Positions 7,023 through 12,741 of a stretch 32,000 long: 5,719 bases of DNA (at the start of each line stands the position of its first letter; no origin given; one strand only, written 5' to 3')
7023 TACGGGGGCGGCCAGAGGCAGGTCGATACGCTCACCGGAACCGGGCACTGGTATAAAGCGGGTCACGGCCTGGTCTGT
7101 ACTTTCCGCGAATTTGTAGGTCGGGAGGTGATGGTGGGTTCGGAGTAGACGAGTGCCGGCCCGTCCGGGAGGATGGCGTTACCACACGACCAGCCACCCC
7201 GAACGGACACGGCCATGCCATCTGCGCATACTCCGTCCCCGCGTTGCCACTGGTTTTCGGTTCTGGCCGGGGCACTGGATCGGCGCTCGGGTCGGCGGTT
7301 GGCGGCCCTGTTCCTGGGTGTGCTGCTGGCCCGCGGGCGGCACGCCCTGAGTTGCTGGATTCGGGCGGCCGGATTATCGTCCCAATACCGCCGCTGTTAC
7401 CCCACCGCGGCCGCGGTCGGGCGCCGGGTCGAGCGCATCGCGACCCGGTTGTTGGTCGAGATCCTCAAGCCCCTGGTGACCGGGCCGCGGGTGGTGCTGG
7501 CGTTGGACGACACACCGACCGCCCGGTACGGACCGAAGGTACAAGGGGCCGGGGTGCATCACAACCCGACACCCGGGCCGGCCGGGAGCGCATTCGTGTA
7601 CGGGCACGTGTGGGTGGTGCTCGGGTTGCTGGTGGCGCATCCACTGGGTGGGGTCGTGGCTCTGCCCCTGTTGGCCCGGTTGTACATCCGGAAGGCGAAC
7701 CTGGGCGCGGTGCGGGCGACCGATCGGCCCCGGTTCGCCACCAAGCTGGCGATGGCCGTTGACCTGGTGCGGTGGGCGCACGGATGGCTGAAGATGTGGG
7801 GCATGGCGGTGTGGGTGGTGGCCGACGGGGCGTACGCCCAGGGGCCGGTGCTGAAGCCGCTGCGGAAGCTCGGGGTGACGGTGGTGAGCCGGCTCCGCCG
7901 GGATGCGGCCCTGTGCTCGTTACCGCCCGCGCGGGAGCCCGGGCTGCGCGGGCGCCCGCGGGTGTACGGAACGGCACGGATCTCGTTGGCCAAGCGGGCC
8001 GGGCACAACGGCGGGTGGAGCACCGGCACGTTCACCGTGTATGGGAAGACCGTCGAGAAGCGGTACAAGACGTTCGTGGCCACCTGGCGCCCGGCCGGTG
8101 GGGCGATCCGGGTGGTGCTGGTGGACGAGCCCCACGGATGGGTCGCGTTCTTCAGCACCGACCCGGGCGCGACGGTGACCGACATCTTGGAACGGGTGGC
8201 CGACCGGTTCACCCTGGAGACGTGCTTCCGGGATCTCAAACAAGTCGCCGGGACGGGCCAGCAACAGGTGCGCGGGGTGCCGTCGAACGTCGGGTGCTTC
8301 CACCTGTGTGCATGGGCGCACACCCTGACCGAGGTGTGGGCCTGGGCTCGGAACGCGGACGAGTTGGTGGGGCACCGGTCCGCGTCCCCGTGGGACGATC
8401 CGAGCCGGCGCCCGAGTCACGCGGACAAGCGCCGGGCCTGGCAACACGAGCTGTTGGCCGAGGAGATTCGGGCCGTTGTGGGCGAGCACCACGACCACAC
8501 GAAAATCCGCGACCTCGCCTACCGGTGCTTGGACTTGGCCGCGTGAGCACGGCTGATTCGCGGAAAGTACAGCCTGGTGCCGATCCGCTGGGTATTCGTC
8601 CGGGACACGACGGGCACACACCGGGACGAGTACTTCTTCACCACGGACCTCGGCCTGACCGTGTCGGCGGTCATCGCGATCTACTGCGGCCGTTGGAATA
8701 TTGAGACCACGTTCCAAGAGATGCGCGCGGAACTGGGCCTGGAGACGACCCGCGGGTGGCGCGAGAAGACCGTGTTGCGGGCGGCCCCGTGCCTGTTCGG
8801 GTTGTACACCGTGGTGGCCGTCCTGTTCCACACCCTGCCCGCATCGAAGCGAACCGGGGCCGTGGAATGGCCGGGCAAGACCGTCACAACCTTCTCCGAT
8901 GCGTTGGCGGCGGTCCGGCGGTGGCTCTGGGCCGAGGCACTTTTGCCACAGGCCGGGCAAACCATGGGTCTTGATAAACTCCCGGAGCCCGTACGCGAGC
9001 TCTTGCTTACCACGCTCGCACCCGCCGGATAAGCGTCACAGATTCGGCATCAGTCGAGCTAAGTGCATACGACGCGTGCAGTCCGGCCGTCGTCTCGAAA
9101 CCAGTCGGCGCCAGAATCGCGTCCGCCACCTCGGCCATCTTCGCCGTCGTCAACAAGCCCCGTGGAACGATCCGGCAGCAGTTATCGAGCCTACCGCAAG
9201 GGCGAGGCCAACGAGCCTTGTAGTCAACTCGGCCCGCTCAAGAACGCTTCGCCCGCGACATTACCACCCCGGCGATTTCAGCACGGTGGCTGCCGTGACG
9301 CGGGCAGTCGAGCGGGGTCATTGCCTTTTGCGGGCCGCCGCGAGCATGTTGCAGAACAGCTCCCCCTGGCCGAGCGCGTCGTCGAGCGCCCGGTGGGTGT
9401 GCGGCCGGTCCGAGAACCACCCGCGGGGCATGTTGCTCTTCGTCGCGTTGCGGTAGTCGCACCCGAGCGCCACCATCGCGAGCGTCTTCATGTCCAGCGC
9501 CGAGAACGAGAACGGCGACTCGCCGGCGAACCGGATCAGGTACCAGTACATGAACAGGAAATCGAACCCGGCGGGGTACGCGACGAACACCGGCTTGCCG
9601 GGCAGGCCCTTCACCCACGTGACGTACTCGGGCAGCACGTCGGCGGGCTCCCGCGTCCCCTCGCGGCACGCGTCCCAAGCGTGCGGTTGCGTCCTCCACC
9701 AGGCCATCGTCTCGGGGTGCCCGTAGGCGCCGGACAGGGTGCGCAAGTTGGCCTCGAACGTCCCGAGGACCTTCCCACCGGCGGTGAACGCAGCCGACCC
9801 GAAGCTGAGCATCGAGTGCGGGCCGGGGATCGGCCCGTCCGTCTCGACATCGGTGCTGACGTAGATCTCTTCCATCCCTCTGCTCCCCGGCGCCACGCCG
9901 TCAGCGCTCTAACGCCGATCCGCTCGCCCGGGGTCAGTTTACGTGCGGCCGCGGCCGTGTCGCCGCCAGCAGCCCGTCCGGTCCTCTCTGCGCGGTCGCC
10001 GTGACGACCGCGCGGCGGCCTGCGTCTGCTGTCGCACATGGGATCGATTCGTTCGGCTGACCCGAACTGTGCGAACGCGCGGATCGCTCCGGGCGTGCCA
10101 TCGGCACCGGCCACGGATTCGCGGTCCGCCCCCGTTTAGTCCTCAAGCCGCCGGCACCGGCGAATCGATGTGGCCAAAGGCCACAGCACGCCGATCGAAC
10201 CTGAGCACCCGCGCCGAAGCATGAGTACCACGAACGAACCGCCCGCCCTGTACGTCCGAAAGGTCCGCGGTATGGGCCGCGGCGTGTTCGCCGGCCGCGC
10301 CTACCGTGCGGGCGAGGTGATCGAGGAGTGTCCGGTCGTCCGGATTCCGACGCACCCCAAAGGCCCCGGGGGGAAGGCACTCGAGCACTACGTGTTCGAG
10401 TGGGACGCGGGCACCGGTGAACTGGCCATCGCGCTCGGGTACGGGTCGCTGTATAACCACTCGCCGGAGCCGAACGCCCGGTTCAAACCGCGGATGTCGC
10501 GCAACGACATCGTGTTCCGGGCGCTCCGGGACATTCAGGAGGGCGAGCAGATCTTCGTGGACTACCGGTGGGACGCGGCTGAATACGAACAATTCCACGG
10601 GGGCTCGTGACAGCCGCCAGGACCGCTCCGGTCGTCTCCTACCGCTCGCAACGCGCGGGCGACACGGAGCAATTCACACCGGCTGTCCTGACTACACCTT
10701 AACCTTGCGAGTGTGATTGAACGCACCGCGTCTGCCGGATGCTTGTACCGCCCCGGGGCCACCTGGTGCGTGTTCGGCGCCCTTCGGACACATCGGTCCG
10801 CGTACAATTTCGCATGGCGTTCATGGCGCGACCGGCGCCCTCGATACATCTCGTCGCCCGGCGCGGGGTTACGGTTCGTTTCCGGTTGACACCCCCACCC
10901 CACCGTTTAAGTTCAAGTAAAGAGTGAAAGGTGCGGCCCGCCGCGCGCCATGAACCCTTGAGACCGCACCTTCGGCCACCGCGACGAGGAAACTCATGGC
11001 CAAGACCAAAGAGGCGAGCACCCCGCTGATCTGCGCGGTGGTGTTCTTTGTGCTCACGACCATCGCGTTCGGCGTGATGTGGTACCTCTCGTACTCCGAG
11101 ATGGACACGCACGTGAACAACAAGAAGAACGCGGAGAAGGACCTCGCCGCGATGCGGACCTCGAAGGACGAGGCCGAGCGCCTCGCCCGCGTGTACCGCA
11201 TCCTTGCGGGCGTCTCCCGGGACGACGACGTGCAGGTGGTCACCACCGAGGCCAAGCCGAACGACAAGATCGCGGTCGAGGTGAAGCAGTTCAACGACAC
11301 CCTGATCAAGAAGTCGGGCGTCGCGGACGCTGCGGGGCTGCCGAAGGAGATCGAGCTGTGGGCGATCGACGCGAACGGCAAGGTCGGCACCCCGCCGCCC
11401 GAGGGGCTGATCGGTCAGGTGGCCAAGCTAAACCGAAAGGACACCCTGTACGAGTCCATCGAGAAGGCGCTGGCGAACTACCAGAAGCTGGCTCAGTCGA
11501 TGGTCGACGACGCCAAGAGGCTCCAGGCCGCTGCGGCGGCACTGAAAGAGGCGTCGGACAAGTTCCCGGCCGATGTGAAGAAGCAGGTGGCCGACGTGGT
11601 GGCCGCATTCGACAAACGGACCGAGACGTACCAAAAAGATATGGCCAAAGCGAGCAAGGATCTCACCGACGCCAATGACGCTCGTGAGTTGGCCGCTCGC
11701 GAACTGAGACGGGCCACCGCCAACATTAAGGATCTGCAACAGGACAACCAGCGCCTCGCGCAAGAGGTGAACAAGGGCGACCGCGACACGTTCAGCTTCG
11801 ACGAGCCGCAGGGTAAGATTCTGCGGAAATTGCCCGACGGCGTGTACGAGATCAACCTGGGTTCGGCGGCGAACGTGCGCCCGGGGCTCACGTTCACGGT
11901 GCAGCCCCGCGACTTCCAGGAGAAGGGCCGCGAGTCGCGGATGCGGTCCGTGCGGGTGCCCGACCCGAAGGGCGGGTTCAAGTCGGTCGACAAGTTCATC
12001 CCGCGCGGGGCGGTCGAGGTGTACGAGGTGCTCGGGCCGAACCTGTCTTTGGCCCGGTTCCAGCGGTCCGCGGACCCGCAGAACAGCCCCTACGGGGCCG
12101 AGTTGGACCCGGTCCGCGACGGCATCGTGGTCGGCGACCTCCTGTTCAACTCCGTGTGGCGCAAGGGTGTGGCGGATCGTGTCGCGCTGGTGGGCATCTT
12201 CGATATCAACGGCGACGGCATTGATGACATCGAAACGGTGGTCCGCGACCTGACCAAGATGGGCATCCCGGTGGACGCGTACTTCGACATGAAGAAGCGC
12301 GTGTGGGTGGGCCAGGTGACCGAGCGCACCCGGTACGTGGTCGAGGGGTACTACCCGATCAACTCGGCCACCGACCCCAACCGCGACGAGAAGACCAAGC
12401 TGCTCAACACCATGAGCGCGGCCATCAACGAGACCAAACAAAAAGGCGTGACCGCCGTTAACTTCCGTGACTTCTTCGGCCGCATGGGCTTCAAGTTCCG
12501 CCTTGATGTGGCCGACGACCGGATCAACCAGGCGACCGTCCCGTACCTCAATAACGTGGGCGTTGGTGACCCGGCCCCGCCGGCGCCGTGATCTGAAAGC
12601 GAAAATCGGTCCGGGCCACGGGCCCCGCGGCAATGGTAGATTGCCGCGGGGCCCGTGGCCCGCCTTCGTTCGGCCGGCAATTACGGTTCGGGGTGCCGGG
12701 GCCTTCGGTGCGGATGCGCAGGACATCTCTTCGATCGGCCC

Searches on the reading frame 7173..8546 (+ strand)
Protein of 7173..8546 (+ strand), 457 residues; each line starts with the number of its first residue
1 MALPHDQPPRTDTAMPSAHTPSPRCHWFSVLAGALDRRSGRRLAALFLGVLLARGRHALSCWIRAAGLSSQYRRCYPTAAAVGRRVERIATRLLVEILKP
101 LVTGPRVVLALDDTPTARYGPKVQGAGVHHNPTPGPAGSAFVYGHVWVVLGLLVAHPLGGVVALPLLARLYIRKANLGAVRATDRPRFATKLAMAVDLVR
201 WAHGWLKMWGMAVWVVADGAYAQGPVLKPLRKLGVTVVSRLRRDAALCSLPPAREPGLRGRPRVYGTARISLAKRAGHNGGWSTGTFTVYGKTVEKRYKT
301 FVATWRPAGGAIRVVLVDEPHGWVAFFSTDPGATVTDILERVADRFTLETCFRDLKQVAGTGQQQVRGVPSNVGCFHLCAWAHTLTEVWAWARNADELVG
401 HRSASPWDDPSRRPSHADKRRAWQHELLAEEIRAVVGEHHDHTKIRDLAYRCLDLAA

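Call 19: search_protein_families(library=pfam, proteins=[window:7173-8546:+], max_evalue=0.001)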
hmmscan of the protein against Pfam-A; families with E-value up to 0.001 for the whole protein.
window:7173-8546:+ (457 aa): 2 families
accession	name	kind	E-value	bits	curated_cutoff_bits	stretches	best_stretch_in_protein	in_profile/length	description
PF13546.12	DDE_5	-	2.3e-19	70.4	27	1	32-269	3-240/272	DDE superfamily endonuclease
PF01609.27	DDE_Tnp_1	-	5e-08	33.4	23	1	213-385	78-200/200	Transposase DDE domain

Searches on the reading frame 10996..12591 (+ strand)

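Call 19: search_protein_families(library=pfam, proteins=[window:10996-12591:+], max_evalue=0.001)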
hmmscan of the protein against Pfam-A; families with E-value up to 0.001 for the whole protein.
window:10996-12591:+ (531 aa): 1 family
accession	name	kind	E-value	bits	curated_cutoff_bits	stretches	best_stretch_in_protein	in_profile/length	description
PF13747.11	DUF4164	-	0.00064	20.5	27.2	0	207-260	4-57/89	Domain of unknown function (DUF4164)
